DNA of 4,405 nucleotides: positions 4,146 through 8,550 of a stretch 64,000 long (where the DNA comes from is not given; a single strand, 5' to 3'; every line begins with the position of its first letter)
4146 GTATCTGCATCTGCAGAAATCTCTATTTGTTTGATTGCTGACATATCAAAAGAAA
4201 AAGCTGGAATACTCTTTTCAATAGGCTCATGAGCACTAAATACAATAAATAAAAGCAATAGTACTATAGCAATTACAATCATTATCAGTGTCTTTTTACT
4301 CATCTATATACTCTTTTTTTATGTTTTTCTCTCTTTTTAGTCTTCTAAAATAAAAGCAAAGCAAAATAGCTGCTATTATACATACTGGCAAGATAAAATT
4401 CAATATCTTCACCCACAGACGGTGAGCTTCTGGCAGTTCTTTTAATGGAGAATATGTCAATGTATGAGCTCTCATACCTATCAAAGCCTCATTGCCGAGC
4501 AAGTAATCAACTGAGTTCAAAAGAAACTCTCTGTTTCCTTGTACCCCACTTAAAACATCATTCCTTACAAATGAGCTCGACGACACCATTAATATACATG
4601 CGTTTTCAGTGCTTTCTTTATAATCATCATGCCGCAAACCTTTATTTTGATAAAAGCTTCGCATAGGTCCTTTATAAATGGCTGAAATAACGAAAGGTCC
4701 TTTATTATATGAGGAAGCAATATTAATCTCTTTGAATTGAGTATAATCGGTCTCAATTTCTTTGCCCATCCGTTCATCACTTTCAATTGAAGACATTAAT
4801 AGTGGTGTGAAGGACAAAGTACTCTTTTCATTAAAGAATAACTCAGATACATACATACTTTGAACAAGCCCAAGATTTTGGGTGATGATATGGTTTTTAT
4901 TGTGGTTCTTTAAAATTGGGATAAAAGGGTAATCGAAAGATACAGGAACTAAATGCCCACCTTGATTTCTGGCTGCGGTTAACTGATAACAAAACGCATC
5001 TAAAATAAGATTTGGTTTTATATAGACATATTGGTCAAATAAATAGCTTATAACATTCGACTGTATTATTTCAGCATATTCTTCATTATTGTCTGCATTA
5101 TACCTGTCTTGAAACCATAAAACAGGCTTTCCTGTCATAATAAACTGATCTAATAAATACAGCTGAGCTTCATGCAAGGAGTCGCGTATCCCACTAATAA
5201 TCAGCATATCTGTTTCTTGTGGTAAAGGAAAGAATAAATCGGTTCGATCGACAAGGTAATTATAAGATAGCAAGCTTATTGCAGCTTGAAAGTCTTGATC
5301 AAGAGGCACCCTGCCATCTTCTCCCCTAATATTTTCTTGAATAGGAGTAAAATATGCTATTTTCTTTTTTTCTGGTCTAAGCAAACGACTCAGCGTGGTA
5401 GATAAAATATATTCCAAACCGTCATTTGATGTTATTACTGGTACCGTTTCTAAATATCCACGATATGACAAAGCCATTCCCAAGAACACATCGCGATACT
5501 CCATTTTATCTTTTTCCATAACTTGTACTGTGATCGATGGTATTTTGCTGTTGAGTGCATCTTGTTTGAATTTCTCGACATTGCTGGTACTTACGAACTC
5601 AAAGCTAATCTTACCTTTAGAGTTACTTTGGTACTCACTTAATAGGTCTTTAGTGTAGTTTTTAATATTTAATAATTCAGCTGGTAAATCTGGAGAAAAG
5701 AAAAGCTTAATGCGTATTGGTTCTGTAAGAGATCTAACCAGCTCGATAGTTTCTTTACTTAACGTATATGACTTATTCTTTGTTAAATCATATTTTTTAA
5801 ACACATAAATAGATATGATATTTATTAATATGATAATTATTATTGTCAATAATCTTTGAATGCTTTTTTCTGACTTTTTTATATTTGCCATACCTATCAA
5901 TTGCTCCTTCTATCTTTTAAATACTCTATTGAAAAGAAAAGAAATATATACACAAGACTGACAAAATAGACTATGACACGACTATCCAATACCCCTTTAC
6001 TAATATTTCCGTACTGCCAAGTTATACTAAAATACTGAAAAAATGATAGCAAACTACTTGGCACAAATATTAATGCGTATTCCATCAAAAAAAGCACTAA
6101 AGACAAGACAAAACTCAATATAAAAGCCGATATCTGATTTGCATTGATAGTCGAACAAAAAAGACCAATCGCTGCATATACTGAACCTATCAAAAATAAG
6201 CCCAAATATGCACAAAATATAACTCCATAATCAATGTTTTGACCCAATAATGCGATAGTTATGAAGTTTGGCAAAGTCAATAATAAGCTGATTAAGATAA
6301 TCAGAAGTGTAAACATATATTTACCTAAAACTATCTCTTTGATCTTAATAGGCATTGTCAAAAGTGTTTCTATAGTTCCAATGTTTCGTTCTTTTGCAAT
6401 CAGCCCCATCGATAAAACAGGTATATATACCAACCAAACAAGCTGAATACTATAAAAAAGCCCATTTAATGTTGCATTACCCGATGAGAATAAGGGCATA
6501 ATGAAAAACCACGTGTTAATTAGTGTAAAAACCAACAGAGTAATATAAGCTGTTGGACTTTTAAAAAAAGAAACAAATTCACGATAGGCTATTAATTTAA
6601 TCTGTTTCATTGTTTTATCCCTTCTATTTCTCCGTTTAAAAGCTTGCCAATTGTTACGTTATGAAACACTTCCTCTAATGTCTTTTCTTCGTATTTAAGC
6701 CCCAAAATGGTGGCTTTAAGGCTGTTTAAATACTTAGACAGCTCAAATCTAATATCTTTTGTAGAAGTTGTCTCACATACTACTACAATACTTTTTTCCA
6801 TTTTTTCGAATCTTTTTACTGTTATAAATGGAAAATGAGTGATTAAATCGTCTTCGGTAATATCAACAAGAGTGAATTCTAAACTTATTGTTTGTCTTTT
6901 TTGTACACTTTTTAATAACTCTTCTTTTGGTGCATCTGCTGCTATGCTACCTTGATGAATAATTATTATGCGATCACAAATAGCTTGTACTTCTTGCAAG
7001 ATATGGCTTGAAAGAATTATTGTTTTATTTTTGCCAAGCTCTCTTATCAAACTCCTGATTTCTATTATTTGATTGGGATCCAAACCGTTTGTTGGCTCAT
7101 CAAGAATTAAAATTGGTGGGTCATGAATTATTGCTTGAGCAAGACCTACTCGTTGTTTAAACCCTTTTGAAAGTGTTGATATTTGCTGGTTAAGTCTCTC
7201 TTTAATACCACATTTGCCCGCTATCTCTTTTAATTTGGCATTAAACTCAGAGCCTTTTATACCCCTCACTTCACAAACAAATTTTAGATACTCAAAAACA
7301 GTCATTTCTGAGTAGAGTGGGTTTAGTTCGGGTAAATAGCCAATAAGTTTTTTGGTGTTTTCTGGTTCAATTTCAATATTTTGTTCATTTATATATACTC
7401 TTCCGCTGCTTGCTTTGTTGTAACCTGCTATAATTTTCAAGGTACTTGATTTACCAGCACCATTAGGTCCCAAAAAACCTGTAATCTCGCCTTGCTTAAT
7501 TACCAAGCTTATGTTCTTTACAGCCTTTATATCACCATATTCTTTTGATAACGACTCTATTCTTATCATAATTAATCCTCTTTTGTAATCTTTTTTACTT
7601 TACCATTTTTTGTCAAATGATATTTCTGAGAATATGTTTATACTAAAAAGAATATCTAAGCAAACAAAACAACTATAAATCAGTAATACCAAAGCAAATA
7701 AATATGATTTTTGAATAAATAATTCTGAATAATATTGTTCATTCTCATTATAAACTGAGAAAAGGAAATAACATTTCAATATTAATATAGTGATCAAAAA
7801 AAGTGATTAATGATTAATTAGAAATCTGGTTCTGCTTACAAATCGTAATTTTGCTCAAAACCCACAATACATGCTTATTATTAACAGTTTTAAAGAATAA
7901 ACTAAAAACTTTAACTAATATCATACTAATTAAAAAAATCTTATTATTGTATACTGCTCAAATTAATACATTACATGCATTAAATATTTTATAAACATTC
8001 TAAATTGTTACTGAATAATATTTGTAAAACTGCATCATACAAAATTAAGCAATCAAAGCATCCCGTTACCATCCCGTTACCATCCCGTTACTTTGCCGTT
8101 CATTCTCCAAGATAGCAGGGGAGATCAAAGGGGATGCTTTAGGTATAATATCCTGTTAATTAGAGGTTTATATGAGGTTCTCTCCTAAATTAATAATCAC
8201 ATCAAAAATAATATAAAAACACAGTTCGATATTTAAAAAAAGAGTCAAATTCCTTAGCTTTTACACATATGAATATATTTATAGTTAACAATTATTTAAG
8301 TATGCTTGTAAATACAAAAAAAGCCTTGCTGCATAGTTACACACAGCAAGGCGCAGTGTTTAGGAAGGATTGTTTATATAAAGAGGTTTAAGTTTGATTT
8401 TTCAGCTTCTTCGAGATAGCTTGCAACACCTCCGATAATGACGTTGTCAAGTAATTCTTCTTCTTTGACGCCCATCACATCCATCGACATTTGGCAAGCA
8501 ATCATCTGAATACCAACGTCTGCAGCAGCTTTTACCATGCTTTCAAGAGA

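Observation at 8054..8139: Uncharacterised three-copy intergenic element: conserved 42-nt palindromic core plus variable 11-bp tandem repeats (copy 1)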

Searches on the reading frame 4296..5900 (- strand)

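Call 10: search_protein_families(library=pfam, proteins=[window:4296-5900:-])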
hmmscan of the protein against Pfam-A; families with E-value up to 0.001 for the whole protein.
window:4296-5900:- (534 aa): 2 families
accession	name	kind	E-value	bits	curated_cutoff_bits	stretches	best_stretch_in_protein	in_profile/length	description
PF09822.16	ABC_transp_aux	-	1.2e-37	130.2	34.7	1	201-462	15-287/288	ABC-type uncharacterized transport system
PF23357.1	DUF7088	-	8.4e-24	84.2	27.8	1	41-144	1-104/105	Domain of unknown function (DUF7088)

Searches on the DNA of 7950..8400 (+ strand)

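Call 36: search_rna_families(source=window, start=7950, end=8400, threshold=evalue, max_evalue=10)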
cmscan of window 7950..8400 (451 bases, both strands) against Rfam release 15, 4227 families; matches with E-value up to 10: 8.
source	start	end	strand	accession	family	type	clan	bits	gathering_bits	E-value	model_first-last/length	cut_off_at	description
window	8249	8330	+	RF01692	Bacteroid-trp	Cis-reg; leader;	-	24.8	49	1.7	1-131/131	no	Bacteroidete tryptophan peptide leader RNA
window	8274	8363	+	RF02059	STnc50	Gene; sRNA;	-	22.2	55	0.23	1-84/84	no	Salmonella enterica sRNA STnc40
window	8260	8357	+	RF00561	SNORA40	Gene; snRNA; snoRNA; HACA-box;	-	22.1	51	0.14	1-128/128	no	Small nucleolar RNA SNORA40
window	8255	8312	+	RF00801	mir-280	Gene; miRNA;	-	18.6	70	1.1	1-83/83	no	mir-280 microRNA precursor family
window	8249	8352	+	RF02822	Srn266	Gene; sRNA;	-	18.3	63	1.7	1-112/112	no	Streptococcus RNA 266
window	8317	8357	-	RF04001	mir-7918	Gene; miRNA;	-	15.4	80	2.5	1-58/58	no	mir-7918 microRNA precursor family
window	8285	8368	-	RF02166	PVT1_3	Gene; lncRNA;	-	11.8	45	1.1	1-95/95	no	Pvt1 oncogene conserved region 3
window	8087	8239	+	RF02350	psRNA6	Gene; sRNA;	-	11.5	60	0.65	1-333/333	no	Nitrosomonas sRNA psRNA6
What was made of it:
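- On Any Rfam RNA family: The only match overlapping it is psRNA6 at 11.5 bits against a gathering score of 60 (call 36).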

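Call 89: search_dna_similar(query=window:8050-8145:+, collection=plasmids, mode=distant, max_evalue=1, max_rows=10)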
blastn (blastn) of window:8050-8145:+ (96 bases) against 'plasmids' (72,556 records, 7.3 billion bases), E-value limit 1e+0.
No match.

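Call 90: search_dna_similar(query=window:8050-8145:+, collection=phages, mode=distant, max_evalue=1, max_rows=10)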
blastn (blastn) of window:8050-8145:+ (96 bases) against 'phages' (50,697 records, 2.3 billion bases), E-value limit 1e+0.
No match.
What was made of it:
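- On Plasmid iteron origin / RCR double-strand origin: No plasmid or phage similarity was found (calls 89, 90).
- No similarity to any plasmid or phage record (calls 89, 90).
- Tried and rejected: No blastn match in the plasmid or phage collections (calls 89, 90).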
